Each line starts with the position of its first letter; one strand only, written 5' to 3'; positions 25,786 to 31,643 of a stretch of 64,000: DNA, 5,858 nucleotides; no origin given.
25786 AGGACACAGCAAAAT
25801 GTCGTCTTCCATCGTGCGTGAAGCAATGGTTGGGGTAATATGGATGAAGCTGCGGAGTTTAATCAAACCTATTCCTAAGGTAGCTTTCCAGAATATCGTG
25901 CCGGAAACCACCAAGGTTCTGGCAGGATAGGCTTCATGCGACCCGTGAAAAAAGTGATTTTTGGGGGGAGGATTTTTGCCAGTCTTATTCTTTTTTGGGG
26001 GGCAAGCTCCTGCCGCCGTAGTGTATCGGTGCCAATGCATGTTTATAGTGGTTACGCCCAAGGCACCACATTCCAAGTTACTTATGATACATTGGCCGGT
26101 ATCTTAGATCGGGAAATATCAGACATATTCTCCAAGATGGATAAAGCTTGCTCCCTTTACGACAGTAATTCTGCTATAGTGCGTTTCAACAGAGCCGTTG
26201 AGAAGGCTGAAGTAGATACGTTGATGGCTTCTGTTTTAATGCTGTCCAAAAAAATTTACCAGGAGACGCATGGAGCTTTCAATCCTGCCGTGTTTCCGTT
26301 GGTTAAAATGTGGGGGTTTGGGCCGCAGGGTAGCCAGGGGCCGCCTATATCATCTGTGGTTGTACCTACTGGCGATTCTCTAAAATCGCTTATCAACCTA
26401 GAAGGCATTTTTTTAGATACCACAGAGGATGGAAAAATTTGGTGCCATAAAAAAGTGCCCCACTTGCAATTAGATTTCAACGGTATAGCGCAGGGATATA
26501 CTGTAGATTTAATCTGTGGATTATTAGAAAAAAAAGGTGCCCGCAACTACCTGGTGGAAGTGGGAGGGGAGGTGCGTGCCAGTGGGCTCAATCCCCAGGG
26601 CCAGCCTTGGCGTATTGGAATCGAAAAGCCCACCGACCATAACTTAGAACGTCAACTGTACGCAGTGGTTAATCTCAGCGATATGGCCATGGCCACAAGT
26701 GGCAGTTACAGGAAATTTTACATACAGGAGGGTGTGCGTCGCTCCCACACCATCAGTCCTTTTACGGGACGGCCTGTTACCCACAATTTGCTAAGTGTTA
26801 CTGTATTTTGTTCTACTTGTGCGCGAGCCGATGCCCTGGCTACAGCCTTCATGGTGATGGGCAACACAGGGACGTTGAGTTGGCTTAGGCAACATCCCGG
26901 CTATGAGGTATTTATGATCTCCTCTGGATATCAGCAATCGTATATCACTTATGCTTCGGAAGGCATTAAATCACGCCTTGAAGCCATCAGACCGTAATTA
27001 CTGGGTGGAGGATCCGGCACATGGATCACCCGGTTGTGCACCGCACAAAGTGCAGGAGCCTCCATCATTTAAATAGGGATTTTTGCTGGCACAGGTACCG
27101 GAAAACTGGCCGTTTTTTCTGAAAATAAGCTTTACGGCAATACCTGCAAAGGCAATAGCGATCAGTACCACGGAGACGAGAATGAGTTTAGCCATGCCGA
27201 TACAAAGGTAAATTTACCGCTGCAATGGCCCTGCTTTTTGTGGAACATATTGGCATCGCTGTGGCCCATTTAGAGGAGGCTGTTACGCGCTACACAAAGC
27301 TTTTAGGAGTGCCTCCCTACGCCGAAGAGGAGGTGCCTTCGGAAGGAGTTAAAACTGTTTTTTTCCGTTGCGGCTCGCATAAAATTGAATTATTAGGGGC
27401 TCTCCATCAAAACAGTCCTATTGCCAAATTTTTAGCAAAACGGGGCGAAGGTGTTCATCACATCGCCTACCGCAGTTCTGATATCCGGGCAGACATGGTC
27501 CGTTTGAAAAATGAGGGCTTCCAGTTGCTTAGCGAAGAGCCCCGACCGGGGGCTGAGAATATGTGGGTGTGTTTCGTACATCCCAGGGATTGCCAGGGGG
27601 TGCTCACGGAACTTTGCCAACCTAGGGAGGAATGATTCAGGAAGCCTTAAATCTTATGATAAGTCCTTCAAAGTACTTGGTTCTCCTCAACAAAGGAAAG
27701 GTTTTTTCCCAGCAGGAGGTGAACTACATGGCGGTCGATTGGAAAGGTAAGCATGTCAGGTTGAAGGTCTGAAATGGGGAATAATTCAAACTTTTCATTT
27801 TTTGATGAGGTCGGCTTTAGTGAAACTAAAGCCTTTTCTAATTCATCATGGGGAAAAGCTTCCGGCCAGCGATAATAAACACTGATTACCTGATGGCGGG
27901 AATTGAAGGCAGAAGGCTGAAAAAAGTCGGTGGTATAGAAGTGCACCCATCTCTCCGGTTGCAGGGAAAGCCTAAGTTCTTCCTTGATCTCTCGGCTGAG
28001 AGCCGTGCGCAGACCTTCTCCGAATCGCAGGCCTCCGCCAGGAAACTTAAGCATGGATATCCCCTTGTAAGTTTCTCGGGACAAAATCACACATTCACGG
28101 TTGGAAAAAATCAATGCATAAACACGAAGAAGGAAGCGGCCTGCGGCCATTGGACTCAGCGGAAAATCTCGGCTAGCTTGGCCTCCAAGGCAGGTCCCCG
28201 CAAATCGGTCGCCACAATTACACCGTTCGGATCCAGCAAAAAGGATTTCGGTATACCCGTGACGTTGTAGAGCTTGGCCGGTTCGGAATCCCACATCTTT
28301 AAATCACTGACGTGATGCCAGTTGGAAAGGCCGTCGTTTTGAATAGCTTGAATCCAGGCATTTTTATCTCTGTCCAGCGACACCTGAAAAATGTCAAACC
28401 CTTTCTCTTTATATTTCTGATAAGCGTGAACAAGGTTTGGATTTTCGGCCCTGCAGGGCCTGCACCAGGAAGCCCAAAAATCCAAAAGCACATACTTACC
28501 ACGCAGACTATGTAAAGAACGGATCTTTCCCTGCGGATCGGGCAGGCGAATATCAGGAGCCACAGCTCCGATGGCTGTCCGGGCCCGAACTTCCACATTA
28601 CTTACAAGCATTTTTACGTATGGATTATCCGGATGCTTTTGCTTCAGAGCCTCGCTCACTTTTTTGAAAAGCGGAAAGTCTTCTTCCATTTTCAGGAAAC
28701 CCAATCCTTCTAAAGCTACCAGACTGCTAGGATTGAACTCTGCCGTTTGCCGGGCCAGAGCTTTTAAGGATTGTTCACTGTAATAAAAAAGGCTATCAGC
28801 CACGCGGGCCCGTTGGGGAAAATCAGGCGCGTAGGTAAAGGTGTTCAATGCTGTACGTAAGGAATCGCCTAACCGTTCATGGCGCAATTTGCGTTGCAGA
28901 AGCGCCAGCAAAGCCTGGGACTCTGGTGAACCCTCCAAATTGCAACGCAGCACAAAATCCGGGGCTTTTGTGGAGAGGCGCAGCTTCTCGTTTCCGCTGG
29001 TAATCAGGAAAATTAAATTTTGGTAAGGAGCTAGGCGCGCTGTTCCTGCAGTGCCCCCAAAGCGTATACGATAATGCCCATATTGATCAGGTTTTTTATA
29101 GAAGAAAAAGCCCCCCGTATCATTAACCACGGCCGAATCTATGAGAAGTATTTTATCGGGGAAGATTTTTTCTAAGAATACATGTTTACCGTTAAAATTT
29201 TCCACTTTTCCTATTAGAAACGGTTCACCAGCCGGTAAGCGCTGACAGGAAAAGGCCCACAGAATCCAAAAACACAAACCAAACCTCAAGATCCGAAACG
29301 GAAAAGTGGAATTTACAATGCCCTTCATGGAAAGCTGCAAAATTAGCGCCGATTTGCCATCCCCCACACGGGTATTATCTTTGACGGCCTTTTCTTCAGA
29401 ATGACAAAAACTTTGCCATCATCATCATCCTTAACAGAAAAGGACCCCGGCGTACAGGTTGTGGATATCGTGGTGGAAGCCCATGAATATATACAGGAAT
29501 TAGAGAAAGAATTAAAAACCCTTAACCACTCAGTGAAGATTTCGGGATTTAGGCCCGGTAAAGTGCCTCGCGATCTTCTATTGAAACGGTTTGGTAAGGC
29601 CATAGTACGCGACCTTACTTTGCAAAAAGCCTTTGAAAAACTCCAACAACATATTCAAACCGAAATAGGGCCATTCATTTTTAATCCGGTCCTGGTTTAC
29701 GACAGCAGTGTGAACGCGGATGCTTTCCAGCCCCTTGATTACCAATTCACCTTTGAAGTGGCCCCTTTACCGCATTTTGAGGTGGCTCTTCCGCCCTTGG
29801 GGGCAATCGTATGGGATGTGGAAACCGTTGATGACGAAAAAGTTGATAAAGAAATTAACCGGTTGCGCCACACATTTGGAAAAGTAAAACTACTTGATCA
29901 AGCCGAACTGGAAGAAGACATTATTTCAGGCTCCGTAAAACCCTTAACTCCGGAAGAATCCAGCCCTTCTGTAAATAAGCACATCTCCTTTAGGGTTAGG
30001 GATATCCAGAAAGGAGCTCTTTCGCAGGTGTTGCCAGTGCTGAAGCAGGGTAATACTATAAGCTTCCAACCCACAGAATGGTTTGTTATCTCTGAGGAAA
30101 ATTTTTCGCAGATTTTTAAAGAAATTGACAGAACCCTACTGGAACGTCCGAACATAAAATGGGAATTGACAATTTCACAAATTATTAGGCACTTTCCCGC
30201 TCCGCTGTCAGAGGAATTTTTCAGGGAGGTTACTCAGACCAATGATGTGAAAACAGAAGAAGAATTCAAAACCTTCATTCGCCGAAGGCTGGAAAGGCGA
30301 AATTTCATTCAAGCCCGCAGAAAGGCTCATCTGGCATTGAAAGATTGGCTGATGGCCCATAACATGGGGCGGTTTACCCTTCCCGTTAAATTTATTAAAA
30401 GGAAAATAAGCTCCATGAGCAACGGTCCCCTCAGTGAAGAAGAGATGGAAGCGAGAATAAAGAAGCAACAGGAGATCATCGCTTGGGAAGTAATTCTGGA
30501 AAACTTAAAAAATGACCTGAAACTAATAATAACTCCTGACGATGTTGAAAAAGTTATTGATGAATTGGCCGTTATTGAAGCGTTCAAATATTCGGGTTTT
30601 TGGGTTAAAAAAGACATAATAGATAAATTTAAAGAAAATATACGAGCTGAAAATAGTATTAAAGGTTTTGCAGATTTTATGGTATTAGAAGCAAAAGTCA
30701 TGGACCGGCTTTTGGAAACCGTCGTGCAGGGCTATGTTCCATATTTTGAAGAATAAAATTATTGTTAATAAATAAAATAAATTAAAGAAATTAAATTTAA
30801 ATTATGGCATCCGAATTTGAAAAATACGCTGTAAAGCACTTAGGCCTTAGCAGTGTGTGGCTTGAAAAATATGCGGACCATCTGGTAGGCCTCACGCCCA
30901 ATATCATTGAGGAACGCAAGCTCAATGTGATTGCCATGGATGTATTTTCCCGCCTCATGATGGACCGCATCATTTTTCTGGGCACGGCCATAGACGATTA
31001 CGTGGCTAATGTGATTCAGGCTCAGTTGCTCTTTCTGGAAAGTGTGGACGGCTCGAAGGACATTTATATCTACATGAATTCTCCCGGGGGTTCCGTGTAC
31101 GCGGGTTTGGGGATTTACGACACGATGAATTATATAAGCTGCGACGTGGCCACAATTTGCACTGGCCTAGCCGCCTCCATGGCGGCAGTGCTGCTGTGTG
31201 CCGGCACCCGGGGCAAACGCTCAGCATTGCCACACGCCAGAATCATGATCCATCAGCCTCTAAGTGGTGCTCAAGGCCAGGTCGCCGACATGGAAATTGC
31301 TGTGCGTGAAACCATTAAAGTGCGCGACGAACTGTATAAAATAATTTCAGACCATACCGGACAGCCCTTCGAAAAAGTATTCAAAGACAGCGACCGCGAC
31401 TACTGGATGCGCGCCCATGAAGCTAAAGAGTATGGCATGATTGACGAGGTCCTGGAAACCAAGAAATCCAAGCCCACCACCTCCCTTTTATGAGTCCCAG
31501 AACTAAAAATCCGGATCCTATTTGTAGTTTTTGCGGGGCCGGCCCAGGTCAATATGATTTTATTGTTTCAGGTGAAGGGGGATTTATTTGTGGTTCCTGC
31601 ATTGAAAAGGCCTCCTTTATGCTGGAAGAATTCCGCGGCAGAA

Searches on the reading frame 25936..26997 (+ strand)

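Call 37: search_protein_families(library=pfam, proteins=[window:25936-26997:+], max_evalue=0.0001)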
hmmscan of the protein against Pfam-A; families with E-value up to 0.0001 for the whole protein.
window:25936-26997:+ (353 aa): 1 family
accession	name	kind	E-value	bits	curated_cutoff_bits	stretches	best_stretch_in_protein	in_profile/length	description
PF02424.20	ApbE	-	1.7e-76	257.7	25.6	1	43-326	2-265/266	ApbE family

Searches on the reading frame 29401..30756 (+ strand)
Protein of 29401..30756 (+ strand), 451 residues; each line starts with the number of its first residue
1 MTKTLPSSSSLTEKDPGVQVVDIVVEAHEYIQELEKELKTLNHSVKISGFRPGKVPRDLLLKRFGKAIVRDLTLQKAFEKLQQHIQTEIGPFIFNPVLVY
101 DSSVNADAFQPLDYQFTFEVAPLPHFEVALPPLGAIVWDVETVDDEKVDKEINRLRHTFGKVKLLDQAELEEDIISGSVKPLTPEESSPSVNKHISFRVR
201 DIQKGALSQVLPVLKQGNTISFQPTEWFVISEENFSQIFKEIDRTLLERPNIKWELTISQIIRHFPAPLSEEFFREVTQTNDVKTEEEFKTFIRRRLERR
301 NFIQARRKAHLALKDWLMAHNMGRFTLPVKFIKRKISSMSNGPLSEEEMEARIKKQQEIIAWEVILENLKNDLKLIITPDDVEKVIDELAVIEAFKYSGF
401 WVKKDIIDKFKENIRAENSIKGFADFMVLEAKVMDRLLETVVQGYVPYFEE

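Call 37: search_protein_families(library=pfam, proteins=[window:29401-30756:+], max_evalue=0.0001)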
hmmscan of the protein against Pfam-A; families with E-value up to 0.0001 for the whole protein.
window:29401-30756:+ (451 aa): 1 family
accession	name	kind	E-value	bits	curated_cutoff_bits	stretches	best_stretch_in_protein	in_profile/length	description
PF05697.18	Trigger_N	-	4e-21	76.3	22.2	1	12-155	6-144/144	Bacterial trigger factor protein (TF)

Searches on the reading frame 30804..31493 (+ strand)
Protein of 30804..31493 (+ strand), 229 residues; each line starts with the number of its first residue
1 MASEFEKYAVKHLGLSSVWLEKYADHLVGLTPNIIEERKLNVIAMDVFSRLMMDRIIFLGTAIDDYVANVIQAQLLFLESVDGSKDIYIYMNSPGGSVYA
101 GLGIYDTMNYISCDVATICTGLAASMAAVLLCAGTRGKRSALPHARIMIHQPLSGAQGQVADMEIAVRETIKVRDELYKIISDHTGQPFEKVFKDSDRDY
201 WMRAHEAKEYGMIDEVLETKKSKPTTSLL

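Call 37: search_protein_families(library=pfam, proteins=[window:30804-31493:+], max_evalue=0.0001)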
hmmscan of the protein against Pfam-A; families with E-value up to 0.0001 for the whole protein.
window:30804-31493:+ (229 aa): 1 family
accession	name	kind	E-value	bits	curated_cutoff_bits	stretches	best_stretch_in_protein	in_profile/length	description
PF00574.28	CLP_protease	-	5.4e-77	258.2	20.2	1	44-219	6-181/182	Clp protease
